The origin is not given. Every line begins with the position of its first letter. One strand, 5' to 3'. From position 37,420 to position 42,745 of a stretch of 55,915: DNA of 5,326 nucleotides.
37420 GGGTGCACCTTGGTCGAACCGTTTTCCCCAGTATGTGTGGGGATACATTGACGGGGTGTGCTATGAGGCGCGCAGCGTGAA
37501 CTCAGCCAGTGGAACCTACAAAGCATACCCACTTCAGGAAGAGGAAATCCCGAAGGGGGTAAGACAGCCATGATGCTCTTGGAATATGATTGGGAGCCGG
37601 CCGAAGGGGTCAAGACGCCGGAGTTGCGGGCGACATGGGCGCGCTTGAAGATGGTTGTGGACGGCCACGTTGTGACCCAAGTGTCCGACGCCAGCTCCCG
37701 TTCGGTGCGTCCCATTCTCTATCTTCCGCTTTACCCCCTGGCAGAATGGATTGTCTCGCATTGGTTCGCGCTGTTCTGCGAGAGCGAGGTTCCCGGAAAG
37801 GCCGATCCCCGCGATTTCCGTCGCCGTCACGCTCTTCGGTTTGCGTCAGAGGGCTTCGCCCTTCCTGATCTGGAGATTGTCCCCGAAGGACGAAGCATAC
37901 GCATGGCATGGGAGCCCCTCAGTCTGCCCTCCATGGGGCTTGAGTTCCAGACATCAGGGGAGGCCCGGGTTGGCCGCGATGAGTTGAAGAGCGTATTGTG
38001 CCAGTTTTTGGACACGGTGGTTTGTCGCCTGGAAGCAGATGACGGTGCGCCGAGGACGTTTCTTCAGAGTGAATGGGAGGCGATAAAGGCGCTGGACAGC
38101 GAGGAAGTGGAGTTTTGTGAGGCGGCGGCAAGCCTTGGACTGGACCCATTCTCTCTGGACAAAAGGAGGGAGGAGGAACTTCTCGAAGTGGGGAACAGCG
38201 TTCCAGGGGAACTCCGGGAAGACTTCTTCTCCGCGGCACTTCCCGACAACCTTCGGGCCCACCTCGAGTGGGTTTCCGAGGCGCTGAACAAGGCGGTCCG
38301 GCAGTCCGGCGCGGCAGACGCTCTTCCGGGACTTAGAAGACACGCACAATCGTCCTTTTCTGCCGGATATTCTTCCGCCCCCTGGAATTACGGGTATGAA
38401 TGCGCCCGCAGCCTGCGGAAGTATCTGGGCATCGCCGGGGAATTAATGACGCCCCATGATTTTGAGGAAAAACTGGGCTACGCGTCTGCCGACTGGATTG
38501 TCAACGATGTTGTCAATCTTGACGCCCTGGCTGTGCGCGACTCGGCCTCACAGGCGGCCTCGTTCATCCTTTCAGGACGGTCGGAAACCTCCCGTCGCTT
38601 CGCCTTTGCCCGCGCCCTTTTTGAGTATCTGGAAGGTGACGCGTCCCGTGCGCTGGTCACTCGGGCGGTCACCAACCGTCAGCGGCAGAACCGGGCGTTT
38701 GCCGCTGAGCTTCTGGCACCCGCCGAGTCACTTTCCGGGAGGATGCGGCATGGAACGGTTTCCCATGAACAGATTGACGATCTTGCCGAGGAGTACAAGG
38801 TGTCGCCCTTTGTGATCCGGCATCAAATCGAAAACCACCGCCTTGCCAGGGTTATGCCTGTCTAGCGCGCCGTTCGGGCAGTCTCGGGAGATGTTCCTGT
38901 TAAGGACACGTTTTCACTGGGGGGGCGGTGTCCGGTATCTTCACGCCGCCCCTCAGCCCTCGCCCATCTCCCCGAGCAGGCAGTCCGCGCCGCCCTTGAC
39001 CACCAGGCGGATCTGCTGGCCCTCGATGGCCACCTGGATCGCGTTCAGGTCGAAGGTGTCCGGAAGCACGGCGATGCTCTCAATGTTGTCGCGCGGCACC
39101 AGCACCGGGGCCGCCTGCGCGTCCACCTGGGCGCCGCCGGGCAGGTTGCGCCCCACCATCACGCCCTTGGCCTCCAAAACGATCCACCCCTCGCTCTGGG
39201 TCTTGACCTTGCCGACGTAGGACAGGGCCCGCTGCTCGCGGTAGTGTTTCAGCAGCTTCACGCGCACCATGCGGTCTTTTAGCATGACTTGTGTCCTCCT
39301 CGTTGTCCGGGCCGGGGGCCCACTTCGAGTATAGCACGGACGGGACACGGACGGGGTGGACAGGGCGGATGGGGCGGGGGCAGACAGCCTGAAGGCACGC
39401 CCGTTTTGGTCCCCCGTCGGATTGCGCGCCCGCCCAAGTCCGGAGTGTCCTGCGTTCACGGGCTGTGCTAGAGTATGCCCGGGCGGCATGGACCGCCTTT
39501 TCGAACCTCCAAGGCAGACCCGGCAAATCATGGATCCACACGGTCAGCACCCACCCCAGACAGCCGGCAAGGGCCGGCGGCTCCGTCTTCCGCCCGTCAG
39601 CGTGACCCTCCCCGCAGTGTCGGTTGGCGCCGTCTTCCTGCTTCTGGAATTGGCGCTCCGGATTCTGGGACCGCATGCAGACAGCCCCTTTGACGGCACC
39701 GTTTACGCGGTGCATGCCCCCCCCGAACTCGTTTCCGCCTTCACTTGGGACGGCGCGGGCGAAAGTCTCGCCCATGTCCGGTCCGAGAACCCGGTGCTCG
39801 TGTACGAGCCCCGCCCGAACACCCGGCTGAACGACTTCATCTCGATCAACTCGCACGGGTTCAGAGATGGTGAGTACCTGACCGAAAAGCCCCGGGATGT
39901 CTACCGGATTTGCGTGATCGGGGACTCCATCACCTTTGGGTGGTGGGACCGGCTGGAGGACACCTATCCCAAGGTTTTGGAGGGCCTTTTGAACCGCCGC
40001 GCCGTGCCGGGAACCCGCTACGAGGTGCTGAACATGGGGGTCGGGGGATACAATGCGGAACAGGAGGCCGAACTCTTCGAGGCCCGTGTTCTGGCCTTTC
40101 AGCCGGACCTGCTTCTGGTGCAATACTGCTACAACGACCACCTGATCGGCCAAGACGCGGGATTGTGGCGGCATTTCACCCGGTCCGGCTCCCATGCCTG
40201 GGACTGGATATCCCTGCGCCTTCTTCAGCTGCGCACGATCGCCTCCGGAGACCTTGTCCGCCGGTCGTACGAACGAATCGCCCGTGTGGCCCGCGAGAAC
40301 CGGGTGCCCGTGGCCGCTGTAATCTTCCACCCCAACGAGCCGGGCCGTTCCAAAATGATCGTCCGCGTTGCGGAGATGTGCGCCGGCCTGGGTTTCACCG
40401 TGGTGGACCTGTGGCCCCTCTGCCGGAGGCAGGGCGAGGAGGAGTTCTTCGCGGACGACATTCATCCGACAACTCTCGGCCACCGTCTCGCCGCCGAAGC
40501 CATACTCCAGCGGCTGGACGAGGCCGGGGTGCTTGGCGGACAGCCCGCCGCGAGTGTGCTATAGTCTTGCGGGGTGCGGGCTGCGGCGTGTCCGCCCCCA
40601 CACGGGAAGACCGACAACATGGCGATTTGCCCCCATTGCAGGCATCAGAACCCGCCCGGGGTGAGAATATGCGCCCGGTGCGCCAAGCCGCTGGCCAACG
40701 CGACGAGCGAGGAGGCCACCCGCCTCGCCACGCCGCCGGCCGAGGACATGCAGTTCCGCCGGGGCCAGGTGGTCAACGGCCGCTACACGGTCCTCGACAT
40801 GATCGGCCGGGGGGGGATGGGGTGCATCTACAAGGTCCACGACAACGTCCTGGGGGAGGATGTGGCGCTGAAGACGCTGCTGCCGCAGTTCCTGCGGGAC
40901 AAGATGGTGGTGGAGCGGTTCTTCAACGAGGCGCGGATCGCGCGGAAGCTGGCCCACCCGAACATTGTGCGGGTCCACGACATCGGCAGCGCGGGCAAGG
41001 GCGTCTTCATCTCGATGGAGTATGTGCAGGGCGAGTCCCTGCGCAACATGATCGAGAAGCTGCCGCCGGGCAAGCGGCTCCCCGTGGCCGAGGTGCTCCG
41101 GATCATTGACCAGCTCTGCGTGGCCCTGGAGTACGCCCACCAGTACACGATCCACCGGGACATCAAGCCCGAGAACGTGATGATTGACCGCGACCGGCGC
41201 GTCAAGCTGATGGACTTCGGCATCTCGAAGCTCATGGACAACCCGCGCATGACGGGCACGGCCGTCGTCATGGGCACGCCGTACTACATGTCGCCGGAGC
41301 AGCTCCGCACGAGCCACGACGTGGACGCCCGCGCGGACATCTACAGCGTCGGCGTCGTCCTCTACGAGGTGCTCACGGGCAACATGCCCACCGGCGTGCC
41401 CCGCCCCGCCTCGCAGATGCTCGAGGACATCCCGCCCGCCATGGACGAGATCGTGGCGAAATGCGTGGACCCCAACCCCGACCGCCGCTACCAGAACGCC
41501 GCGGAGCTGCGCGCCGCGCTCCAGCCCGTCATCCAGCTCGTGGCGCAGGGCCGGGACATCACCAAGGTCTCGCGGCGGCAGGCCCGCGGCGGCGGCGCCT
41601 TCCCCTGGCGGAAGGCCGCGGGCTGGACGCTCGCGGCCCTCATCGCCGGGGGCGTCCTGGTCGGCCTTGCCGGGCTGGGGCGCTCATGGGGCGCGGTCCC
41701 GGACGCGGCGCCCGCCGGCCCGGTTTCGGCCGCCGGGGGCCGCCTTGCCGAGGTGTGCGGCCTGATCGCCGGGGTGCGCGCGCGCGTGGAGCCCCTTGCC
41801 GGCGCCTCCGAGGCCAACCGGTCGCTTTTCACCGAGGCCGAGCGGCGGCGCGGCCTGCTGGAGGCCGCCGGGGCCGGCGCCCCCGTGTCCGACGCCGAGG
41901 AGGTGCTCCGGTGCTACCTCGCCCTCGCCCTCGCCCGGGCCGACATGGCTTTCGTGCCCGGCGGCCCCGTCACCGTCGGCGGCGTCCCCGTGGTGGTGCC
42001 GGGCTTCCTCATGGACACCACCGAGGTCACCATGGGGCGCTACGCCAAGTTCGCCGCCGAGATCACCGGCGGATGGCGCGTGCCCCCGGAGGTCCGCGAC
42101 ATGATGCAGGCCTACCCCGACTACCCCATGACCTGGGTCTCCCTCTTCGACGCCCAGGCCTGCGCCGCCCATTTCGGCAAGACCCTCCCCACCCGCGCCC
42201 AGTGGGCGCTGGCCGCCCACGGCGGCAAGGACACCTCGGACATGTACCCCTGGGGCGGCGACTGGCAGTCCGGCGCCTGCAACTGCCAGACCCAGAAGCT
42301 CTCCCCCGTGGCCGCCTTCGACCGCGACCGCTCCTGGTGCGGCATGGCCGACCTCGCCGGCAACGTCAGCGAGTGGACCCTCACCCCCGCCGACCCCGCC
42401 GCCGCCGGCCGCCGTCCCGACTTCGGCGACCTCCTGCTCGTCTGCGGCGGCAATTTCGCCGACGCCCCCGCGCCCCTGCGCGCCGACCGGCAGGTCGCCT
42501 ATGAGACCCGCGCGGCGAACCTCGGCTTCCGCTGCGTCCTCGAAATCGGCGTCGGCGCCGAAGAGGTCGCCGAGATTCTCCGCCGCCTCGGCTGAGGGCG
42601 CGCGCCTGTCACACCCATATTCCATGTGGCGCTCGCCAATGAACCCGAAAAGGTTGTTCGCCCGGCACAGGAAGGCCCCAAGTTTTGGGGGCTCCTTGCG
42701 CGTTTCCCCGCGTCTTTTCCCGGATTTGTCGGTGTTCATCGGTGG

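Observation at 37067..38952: Low-GC two-gene cassette: unknown small protein coupled to a 431-aa protein with an HExxH-less ImmA/IrrE domain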

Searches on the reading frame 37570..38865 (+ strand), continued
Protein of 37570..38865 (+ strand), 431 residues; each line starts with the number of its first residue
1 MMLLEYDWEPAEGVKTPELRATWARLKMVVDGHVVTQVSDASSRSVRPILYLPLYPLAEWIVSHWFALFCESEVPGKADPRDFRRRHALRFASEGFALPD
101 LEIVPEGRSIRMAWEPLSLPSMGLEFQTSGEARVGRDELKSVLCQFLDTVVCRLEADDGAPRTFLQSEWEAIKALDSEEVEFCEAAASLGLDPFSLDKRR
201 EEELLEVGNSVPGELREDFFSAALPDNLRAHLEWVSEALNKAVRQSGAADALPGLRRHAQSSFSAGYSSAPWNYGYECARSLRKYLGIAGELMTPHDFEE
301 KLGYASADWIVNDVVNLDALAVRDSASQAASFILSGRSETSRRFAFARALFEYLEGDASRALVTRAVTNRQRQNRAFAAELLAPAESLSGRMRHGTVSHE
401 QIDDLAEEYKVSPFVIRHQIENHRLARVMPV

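Call 50: search_protein_families(library=pfam, alignment_id=A7, max_evalue=0.00001)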
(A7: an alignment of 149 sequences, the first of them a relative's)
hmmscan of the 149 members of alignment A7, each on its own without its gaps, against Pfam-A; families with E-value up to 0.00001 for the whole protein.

A. member 1, L001:4012-5271:+ (420 aa): 3 families
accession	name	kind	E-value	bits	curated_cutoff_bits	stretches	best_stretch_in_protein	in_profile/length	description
PF13607.11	Succ_CoA_lig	-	9.9e-43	145.6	27.4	1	168-301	4-137/138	Succinyl-CoA ligase like flavodoxin domain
PF13380.12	CoA_binding_2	-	3.2e-17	63.5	22.8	1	22-142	1-109/116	CoA binding domain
PF02629.25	CoA_binding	-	1e-11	45.9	22.3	1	21-112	3-97/97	CoA binding domain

B. families by the number of members that match (of 149 scanned): 105 families (the first 25 are shown)
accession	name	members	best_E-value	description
PF01609.27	DDE_Tnp_1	4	1.4e-22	Transposase DDE domain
PF01381.28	HTH_3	4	2.3e-16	Helix-turn-helix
PF13560.12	HTH_31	4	1.6e-11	Helix-turn-helix domain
PF00464.25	SHMT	3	3.3e-157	Serine hydroxymethyltransferase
PF05598.16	DUF772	3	1.1e-19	Transposase domain (DUF772)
PF00155.27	Aminotran_1_2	3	1.7e-07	Aminotransferase class I and II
PF01266.30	DAO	2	3.8e-72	FAD dependent oxidoreductase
PF01565.28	FAD_binding_4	2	1.2e-31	FAD binding domain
PF02913.24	FAD-oxidase_C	2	2.8e-20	FAD linked oxidases, C-terminal domain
PF07883.17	Cupin_2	2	8.6e-20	Cupin domain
PF01844.29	HNH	2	5.4e-12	HNH endonuclease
PF04250.19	DUF429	2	3e-11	Protein of unknown function (DUF429)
PF14279.12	HNH_5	2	1.2e-10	HNH endonuclease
PF12844.13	HTH_19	2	1.4e-07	Helix-turn-helix domain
PF01053.26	Cys_Met_Meta_PP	1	7.7e-122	Cys/Met metabolism PLP-dependent enzyme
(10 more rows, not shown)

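Call 51: search_protein_families(library=padloc, alignment_id=A7, max_evalue=0.00001)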
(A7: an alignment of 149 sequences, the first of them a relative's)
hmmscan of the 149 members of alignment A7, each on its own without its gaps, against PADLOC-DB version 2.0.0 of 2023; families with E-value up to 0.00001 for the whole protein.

A. member 1, L001:4012-5271:+ (420 aa): 0 families

B. families by the number of members that match (of 149 scanned): 81 families (the first 25 are shown)
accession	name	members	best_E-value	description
PDLC02926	HTH_VI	4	8.6e-12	-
PDLC05019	PDC-S44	2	9.2e-40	-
PDLC03949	RmrA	2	2.4e-09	-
PDLC03951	RmrA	2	5.5e-09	-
PDLC00315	PtuB1|PtuB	2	2.5e-08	Unknown function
PDLC04248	PDC-M01B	2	3.3e-06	-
PDLC02506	BrxL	1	1e-192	BrxL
PDLC04151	HEC-05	1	2.4e-159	-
PDLC02508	BrxL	1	1.9e-136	BrxL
PDLC04150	HEC-05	1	7.3e-99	-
PDLC02509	BrxL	1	2.2e-84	BrxL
PDLC03987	PD-Lambda-3_B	1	2.6e-77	-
PDLC04042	PD-T4-6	1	3.3e-74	-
PDLC04060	PD-T4-6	1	1.2e-71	-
PDLC04152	HEC-05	1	7.8e-71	-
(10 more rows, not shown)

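Call 89: search_dna_similar(query=window:37570-38865:+, collection=plasmids, mode=protein, max_evalue=0.00001, max_rows=15)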
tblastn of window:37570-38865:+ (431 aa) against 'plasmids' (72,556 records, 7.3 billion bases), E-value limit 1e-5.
Records with a match: 4; places in all: 4; records where one place covers at least 80% of the query: 4.
Best place of each record, by identity: <60% 4.
By first word of the organism name: Tistrella 1; Massilia 1; Rhizobium 1; Agrobacterium 1.
By predicted mobility (MOB-suite, as given by PLSDB): non-mobilizable 2; conjugative 2.
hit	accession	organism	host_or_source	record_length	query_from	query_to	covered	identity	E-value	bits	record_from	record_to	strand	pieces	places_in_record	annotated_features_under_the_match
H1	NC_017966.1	Tistrella mobilis KA081020-065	-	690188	2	422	98%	28.0%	9e-15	84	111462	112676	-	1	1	ImmA/IrrE family metallo-endopeptidase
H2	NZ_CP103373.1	Massilia sp. H6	Whole genome of bacteria,soil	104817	4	425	98%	27.2%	3e-14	83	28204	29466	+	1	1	hypothetical protein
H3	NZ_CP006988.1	Rhizobium etli bv. mimosae str. IE4771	Phaseolus vulgaris,whole organism,nodule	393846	54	425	86%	29.0%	9e-15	84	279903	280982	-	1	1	ArsR family transcriptional regulator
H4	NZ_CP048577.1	Agrobacterium tumefaciens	-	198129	7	422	97%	24.0%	8e-7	59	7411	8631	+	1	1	hypothetical protein (x2)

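Call 90: search_dna_similar(query=window:37570-38865:+, collection=phages, mode=protein, max_evalue=0.00001, max_rows=10)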
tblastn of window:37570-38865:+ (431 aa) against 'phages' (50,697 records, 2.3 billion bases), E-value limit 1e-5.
No match.

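Call 91: get_annotated_region(hit=H2, flank=3500)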
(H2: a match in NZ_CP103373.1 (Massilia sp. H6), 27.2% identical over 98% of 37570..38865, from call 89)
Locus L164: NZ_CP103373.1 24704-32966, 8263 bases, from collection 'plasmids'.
description: Massilia sp. H6 plasmid unnamed2, complete sequence
organism: Massilia sp. H6 (NCBI taxid 2970464)
taxonomy: Bacteria; Pseudomonadota; Betaproteobacteria; Burkholderiales; Oxalobacteraceae; Massilia; Massilia sp. H6
host: -; source: Whole genome of bacteria,soil; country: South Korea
typing (MOB-suite, as given by PLSDB): non-mobilizable
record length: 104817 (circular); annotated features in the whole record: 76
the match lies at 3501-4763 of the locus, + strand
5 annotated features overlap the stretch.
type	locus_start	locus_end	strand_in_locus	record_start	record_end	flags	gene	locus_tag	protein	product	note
CDS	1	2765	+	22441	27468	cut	dptH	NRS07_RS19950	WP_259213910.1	DNA phosphorothioation-dependent restriction protein DptH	GO:0009307 - DNA restriction-modification system [Evidence IEA]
CDS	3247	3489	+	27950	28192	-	-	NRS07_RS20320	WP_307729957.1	hypothetical protein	-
CDS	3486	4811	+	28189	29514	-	-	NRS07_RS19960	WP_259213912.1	hypothetical protein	-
CDS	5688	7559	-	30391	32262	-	-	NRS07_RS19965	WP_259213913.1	patatin-like phospholipase family protein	GO:0006629 - lipid metabolic process [Evidence IEA]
CDS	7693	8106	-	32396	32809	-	-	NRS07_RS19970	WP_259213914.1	hypothetical protein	-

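Call 92: get_annotated_region(hit=H1, flank=3500)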
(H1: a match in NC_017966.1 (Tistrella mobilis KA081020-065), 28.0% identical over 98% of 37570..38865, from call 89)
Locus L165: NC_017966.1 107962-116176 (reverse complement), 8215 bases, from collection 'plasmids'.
description: Tistrella mobilis KA081020-065 plasmid pTM2, complete sequence
organism: Tistrella mobilis KA081020-065 (NCBI taxid 1110502)
taxonomy: Bacteria; Pseudomonadota; Alphaproteobacteria; Geminicoccales; Geminicoccaceae; Tistrella; Tistrella mobilis; Tistrella mobilis KA081020-065
host: -; source: -; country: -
typing (MOB-suite, as given by PLSDB): non-mobilizable
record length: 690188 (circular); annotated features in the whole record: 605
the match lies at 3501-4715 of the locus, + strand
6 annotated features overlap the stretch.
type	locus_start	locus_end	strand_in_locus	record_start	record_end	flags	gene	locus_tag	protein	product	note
CDS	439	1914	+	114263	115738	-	-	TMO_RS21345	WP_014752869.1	cytochrome ubiquinol oxidase subunit I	GO:0019646 - aerobic electron transport chain [Evidence IEA]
CDS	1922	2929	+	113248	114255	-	cydB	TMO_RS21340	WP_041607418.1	cytochrome d ubiquinol oxidase subunit II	-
CDS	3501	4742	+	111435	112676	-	-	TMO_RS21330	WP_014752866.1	ImmA/IrrE family metallo-endopeptidase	-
CDS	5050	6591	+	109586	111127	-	glpD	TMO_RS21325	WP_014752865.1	glycerol-3-phosphate dehydrogenase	GO:0006072 - glycerol-3-phosphate metabolic process [Evidence IEA]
CDS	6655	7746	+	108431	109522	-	-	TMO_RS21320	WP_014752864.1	ABC transporter ATP-binding protein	-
CDS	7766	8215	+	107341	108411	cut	-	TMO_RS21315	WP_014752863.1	ABC transporter ATP-binding protein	-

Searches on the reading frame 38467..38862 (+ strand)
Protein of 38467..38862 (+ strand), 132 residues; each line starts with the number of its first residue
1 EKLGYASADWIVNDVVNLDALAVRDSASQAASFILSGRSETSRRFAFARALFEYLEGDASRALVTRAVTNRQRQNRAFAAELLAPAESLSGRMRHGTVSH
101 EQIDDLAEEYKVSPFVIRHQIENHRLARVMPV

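Call 44: search_solved_structures(query=A5, max_evalue=10, show_alignments=5)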
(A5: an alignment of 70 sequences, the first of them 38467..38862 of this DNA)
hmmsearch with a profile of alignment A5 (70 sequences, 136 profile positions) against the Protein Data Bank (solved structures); distinct sequences matched with E-value up to 10: 1.
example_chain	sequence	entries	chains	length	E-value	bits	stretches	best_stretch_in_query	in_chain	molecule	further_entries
4n5f_A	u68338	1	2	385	0.91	12.5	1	65-92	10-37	Putative acyl-CoA dehydrogenase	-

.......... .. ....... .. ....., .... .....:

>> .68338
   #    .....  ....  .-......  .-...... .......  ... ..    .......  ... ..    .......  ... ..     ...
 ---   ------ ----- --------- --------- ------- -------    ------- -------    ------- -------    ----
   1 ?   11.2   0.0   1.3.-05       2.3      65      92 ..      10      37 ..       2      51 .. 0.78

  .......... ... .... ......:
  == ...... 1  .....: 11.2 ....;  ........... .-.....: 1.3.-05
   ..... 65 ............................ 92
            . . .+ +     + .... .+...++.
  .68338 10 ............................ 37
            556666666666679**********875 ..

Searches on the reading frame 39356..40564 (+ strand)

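Call 3: search_protein_families(library=pfam, proteins=[window:39356-40564:+], max_evalue=1)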
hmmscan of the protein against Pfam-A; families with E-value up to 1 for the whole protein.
window:39356-40564:+ (402 aa): 4 families
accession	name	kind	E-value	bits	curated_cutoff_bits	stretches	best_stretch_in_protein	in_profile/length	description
PF13472.12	Lipase_GDSL_2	-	6.7e-20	72.8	32.9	1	187-378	1-178/178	GDSL-like Lipase/Acylhydrolase family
PF00657.28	Lipase_GDSL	-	9.5e-08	32.9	23.6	2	185-263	1-90/208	GDSL-like Lipase/Acylhydrolase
PF25182.1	NonGDSL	-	0.0046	16.7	80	1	184-262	29-107/220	Non-GDSL lipase-like family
PF16822.11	ALGX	-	0.0098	16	26.5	1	334-391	74-135/268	SGNH hydrolase-like domain, acetyltransferase AlgX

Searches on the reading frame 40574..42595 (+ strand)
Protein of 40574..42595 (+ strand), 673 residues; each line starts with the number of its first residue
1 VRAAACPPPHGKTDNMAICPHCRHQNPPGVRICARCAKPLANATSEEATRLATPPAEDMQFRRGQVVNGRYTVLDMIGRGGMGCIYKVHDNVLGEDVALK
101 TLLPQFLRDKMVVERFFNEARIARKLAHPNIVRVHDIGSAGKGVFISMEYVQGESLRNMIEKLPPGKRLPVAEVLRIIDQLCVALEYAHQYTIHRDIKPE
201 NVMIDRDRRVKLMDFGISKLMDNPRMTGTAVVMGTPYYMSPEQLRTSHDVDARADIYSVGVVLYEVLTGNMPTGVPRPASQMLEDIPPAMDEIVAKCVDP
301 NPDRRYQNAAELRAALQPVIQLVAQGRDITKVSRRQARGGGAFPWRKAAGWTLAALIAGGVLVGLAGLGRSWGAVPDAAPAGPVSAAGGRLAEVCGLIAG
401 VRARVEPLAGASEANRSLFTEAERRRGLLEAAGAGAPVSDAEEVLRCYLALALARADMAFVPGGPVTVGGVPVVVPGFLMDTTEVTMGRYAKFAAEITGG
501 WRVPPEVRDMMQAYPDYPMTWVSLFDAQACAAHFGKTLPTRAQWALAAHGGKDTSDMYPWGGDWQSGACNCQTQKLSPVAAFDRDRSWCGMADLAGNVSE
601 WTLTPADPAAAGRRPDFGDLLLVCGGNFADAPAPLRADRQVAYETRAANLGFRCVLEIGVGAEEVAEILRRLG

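Call 76: search_protein_families(library=pfam, proteins=[window:40574-42595:+], max_evalue=0.001)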
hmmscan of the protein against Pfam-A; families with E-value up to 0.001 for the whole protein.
window:40574-42595:+ (673 aa): 8 families
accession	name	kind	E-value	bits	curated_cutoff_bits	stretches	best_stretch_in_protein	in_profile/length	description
PF00069.31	Pkinase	-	7.7e-49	166.9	31.7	1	71-305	1-251/263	Protein kinase domain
PF07714.23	PK_Tyr_Ser-Thr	-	1.5e-31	110.1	23.1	1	74-274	4-206/258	Protein tyrosine and serine/threonine kinase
PF03781.23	FGE-sulfatase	-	9.4e-28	98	23.3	1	473-655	32-254/255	Sulfatase-modifying factor enzyme 1-like domain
PF01636.29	APH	-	9.4e-05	22.7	23.2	0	188-218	166-197/239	Phosphotransferase enzyme family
PF03109.22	ABC1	-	0.00019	21.1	22.9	1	143-222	142-218/244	ABC1 atypical kinase-like domain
PF17667.7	Pkinase_fungal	-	0.00027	20.2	24.1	1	188-249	304-371/387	Fungal protein kinase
PF13240.11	Zn_Ribbon_1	-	0.0003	20.9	25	1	19-40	2-23/23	zinc-ribbon domain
PF12773.13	DZR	-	0.00089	19.8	27.3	0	19-41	1-23/45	Double zinc ribbon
